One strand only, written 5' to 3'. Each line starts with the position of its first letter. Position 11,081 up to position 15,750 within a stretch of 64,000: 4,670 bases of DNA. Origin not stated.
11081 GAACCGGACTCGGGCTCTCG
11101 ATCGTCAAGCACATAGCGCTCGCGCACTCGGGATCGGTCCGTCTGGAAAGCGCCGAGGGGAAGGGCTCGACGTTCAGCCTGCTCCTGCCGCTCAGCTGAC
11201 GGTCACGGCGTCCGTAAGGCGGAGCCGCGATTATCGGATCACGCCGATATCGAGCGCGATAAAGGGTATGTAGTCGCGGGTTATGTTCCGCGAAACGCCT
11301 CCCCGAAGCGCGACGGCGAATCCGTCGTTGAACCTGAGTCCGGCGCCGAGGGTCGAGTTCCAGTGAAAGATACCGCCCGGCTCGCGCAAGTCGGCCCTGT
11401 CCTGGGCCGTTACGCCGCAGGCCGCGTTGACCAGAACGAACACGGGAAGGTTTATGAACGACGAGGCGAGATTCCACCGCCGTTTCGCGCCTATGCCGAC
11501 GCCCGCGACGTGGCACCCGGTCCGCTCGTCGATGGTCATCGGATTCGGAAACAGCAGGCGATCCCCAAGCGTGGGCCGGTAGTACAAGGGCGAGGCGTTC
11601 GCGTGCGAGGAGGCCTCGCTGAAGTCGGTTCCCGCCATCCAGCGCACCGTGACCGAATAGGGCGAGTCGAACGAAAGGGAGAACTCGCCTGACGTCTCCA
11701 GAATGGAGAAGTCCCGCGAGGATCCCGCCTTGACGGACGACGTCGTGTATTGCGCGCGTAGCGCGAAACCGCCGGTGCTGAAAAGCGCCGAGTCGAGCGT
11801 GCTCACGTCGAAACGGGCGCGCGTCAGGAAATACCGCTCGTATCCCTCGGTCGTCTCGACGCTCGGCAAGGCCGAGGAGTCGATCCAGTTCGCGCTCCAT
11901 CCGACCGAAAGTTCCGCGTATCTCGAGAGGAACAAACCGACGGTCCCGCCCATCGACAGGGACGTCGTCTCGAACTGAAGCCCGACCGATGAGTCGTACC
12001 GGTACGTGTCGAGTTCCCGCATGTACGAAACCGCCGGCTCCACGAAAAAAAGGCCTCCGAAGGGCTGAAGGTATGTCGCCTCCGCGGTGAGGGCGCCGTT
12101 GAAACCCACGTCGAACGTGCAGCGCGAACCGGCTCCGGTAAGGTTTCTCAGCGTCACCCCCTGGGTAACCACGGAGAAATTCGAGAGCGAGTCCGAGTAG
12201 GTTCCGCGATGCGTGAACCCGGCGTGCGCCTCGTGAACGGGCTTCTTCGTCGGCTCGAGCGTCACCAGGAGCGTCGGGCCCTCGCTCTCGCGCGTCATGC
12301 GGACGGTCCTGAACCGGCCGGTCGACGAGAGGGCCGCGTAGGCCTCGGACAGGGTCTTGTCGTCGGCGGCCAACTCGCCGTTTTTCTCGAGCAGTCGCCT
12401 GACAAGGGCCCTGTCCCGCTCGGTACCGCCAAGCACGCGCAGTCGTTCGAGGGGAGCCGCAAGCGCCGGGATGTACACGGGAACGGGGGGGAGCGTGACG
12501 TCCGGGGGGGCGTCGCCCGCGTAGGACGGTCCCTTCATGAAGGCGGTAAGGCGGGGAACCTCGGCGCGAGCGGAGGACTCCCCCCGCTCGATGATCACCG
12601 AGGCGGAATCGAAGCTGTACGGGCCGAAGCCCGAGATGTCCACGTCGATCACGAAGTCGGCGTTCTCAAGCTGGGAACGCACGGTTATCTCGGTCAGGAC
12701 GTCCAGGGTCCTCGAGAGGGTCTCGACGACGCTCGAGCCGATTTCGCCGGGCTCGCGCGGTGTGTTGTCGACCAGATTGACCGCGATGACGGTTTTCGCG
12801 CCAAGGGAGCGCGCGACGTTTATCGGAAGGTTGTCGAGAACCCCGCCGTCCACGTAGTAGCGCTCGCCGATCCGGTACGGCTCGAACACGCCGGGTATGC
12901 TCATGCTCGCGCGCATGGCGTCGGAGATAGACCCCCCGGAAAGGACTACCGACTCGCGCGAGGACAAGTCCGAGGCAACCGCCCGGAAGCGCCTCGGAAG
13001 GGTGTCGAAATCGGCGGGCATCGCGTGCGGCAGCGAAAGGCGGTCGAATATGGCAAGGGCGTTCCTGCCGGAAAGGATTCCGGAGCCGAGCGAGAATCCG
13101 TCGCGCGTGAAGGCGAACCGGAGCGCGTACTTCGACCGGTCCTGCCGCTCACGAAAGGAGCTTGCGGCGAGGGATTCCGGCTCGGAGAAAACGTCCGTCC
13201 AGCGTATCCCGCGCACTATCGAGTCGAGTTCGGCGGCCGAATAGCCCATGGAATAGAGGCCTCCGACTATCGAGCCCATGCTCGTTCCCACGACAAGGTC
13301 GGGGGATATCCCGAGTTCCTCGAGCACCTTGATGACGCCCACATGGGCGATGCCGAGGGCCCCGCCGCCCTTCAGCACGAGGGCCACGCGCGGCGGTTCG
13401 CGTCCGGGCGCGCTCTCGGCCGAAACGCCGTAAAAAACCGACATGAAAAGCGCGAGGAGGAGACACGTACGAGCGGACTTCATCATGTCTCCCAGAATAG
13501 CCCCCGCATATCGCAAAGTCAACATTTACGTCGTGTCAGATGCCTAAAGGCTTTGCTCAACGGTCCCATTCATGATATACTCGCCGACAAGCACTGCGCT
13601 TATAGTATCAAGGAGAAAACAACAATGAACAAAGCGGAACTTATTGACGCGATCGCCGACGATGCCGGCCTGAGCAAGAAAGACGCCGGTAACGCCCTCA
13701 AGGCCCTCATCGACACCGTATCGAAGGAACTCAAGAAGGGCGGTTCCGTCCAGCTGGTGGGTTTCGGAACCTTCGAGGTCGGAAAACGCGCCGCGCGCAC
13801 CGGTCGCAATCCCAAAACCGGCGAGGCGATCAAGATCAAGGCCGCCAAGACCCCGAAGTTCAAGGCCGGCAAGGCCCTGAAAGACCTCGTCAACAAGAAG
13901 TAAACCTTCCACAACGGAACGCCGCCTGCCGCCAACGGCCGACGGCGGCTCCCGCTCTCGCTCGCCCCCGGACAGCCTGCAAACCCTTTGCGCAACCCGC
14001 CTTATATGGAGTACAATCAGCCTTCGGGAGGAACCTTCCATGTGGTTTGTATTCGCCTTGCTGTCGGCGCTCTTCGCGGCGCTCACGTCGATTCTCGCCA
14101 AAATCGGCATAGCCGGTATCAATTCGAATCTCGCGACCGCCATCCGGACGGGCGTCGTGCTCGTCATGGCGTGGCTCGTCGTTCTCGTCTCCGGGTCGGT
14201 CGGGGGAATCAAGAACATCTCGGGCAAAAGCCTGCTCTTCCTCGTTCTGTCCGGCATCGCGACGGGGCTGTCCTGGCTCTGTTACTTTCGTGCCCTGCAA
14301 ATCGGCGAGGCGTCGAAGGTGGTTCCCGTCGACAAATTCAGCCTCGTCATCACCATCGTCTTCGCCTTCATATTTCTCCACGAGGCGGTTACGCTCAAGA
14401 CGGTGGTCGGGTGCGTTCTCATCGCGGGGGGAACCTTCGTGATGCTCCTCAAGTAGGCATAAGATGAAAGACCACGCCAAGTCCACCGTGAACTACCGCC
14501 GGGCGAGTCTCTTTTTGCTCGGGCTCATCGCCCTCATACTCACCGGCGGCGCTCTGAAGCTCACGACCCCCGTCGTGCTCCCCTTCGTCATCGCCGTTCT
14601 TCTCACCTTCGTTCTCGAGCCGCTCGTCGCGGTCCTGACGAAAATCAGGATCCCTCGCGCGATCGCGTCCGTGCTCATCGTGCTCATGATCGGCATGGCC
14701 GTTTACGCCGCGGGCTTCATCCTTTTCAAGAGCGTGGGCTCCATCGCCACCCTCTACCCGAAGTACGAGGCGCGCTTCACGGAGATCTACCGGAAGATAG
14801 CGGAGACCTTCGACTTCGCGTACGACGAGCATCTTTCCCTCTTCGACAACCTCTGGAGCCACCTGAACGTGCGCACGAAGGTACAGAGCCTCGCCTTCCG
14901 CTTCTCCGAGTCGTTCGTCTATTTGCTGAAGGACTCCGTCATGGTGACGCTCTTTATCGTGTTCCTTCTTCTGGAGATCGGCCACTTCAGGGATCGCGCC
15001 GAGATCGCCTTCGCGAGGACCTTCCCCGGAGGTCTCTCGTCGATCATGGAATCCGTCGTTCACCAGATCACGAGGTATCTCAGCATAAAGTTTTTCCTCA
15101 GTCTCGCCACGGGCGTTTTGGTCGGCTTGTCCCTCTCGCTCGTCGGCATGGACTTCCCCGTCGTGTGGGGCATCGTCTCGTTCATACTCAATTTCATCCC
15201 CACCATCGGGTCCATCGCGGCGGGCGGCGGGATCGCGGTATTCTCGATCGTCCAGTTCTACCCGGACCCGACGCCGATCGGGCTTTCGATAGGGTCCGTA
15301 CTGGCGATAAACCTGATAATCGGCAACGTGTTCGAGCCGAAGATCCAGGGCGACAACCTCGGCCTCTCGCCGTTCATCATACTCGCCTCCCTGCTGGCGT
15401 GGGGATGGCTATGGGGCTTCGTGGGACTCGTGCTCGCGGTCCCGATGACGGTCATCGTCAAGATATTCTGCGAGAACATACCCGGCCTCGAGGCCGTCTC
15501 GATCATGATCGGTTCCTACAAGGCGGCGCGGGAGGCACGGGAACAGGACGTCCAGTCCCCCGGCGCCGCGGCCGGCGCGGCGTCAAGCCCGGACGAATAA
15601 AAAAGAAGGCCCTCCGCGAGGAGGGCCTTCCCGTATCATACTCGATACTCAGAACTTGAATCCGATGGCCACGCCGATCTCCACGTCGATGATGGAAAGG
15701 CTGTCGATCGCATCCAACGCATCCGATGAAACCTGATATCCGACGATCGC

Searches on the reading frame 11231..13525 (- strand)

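Call 64: search_protein_families(library=pfam, proteins=[window:11231-13525:-], max_evalue=0.001)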
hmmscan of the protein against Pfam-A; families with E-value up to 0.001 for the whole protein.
window:11231-13525:- (764 aa): 1 family
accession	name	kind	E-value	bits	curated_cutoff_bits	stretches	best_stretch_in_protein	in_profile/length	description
PF01734.28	Patatin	-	9e-36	124.3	27.7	1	49-238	1-190/191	Patatin-like phospholipase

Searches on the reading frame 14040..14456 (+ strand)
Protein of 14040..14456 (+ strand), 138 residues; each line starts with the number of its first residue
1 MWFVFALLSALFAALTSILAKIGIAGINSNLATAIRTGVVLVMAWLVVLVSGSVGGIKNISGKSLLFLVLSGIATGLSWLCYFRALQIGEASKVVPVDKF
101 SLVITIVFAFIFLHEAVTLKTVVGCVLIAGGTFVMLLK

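Call 65: search_protein_families(library=pfam, proteins=[window:14040-14456:+], max_evalue=0.001)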
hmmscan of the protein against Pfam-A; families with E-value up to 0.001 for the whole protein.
window:14040-14456:+ (138 aa): 2 families
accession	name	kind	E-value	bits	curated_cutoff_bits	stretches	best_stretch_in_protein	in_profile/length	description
PF00892.27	EamA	-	6.7e-19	68.9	28.2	1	2-136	3-134/135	EamA-like transporter family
PF05653.20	Mg_trans_NIPA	-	0.00073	19.2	26.2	1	74-136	58-120/295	Magnesium transporter NIPA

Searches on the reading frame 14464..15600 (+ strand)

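Call 65: search_protein_families(library=pfam, proteins=[window:14464-15600:+], max_evalue=0.001)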
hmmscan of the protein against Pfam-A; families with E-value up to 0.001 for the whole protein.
window:14464-15600:+ (378 aa): 1 family
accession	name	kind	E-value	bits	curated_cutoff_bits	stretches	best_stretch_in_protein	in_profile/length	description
PF01594.21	AI-2E_transport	-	2.8e-49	168.5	34.3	1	18-339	2-326/327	AI-2E family transporter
